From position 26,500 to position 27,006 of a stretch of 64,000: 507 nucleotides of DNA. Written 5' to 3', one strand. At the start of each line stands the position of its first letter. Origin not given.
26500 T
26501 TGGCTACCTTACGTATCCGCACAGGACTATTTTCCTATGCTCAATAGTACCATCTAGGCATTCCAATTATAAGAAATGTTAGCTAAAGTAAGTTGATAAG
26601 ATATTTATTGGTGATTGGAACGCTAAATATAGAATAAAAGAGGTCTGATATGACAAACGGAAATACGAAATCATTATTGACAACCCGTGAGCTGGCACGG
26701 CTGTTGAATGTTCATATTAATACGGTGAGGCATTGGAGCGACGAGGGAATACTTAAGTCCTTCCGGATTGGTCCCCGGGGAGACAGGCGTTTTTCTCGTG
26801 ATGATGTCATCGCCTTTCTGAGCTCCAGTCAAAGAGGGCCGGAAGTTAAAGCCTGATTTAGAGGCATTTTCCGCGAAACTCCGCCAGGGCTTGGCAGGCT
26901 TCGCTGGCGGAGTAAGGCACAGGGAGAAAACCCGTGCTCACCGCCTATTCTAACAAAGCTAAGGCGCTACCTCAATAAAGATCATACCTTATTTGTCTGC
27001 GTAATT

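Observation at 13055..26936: AT-rich glycan-assembly island bracketed by inverted copies of a ~64-bp hairpin leader element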

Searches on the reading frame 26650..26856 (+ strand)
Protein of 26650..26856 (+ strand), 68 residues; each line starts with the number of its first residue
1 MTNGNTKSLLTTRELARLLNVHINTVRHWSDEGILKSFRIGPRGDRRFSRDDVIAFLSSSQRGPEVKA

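Call 11: search_protein_families(library=pfam, proteins=[window:26650-26856:+])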
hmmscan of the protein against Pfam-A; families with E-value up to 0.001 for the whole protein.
window:26650-26856:+ (68 aa): 3 families
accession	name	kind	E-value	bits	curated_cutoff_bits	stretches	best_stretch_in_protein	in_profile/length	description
PF12728.13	HTH_17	-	2e-11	44.4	27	1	9-59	1-49/51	Helix-turn-helix domain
PF00376.29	MerR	-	3.9e-08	33.4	28.2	1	11-48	1-38/38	MerR family regulatory protein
PF13411.12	MerR_1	-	1.3e-07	32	21.6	1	11-53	2-43/69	MerR HTH family regulatory protein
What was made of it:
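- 26650..26856 (+): HTH2: a 68-aa stand-alone MerR-like winged-helix protein (HTH_17), BldC/Xis-like. Call 11.
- Checked: The HTH gene 26650-26856 matches Pfam HTH_17/MerR (call 11).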

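Call 15: find_encoding_contigs(protein=window:26650-26856:+, flank=10000, max_places=10)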
Protein window:26650-26856:+ (68 aa): 12 contigs read that carry it; 10 places shown.
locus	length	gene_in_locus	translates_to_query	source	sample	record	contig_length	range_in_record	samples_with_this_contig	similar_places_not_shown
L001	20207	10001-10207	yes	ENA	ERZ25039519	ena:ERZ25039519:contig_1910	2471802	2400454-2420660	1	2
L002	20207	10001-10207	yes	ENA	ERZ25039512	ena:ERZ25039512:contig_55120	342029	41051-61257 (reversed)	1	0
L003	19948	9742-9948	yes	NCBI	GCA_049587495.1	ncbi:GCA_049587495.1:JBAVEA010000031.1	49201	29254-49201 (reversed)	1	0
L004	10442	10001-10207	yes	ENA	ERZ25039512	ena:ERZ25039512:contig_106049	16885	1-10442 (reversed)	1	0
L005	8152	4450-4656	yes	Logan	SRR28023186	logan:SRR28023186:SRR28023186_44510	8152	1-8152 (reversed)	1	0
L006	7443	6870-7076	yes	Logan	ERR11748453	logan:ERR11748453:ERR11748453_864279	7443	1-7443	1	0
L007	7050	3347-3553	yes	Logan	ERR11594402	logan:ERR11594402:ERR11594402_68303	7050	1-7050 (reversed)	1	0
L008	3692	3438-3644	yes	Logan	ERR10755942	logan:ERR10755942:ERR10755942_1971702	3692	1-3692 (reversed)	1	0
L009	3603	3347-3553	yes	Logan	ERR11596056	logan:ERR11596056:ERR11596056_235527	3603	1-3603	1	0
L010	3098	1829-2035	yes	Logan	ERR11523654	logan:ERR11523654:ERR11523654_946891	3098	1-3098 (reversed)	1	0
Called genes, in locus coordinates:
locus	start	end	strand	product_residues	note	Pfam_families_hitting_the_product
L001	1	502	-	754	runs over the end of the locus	PF09971:DUF2206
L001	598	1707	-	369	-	PF13439:Glyco_transf_4, PF13477:Glyco_trans_4_2, PF13579:Glyco_trans_4_4, PF20706:GT4-conflict, PF00534:Glycos_transf_1, PF13692:Glyco_trans_1_4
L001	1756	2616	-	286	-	PF13489:Methyltransf_23, PF01209:Ubie_methyltran (weak), PF13847:Methyltransf_31, PF08241:Methyltransf_11, PF08242:Methyltransf_12, PF13649:Methyltransf_25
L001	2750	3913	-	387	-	PF09314:DUF1972, PF13439:Glyco_transf_4, PF13579:Glyco_trans_4_4 (faint), PF00534:Glycos_transf_1, PF13692:Glyco_trans_1_4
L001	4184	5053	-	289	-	PF01370:Epimerase, PF04321:RmlD_sub_bind, PF02719:Polysacc_synt_2 (weak), PF16363:GDP_Man_Dehyd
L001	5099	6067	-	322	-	PF01073:3Beta_HSD (faint), PF01370:Epimerase, PF16363:GDP_Man_Dehyd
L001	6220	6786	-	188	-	PF00908:dTDP_sugar_isom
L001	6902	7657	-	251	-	PF00535:Glycos_transf_2, PF13641:Glyco_tranf_2_3 (weak)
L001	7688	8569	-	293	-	-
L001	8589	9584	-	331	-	PF01408:GFO_IDH_MocA, PF02894:GFO_IDH_MocA_C, PF22725:GFO_IDH_MocA_C3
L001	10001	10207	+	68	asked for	PF12728:HTH_17, PF00376:MerR, PF13411:MerR_1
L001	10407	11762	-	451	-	PF00149:Metallophos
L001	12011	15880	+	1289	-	-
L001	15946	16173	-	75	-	-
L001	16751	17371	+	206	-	PF10502:Peptidase_S26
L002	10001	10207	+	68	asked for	PF12728:HTH_17, PF00376:MerR, PF13411:MerR_1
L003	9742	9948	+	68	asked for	PF12728:HTH_17, PF00376:MerR, PF13411:MerR_1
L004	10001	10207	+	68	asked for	PF12728:HTH_17, PF00376:MerR, PF13411:MerR_1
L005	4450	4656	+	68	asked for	PF12728:HTH_17, PF00376:MerR, PF13411:MerR_1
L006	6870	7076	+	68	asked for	PF12728:HTH_17, PF00376:MerR, PF13411:MerR_1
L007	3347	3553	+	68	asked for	PF12728:HTH_17, PF00376:MerR, PF13411:MerR_1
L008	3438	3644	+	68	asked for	PF12728:HTH_17, PF00376:MerR, PF13411:MerR_1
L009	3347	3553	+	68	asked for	PF12728:HTH_17, PF00376:MerR, PF13411:MerR_1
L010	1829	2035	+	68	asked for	PF12728:HTH_17, PF00376:MerR, PF13411:MerR_1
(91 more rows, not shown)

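Call 64: search_solved_structures(query=window:26650-26856:+, max_evalue=1, show_alignments=2)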
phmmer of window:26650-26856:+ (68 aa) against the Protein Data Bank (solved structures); distinct sequences matched with E-value up to 1: 9.
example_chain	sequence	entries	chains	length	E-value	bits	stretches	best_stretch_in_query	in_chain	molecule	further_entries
7cla_A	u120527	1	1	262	0.0018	21.8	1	8-55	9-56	HTH-type transcriptional regulator SkgA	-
8jbs_A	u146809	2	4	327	0.0054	20.4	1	9-56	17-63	Putative cobalamin binding protein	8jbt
6ama_A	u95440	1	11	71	0.0082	19.8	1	6-59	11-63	Putative DNA-binding protein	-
4j2n_A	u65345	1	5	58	0.018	18.7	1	13-57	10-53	Gp37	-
6amk_A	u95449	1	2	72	0.022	18.5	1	8-59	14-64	Putative DNA-binding protein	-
2zhg_A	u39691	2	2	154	0.25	15.1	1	6-57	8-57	Redox-sensitive transcriptional activator soxR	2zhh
5xbt_A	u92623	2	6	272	0.41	14.4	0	8-57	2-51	Probable transcriptional regulator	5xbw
5xql_A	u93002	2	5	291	0.69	13.7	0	8-57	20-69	Multidrug-efflux transporter 1 regulator | C-di-GMP-binding multidrug transporter transcriptional regulator BrlR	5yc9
5e01_A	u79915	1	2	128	0.98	13.3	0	10-56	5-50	Uncharacterized HTH-type transcriptional regulator HI_0186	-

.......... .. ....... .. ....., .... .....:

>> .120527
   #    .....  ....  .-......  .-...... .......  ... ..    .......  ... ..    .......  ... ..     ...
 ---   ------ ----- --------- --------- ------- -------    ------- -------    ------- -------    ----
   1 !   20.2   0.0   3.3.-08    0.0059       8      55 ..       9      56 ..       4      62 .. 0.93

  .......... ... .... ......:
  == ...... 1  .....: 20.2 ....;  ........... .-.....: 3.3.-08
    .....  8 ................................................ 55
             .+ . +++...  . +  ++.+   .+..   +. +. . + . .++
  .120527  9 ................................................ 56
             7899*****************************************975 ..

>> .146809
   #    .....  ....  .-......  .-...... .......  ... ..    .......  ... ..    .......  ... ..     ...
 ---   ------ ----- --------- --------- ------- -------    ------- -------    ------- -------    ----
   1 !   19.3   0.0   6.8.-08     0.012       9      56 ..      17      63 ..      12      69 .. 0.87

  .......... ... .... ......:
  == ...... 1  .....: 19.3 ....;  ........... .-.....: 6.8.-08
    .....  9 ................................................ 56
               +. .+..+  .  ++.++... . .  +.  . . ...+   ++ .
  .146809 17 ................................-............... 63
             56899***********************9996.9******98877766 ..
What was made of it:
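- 26650..26856 (+): Call 64: weak PDB hits to BldC entries 6AMA/6AMK at E 0.008-0.02 and to a phage Xis.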
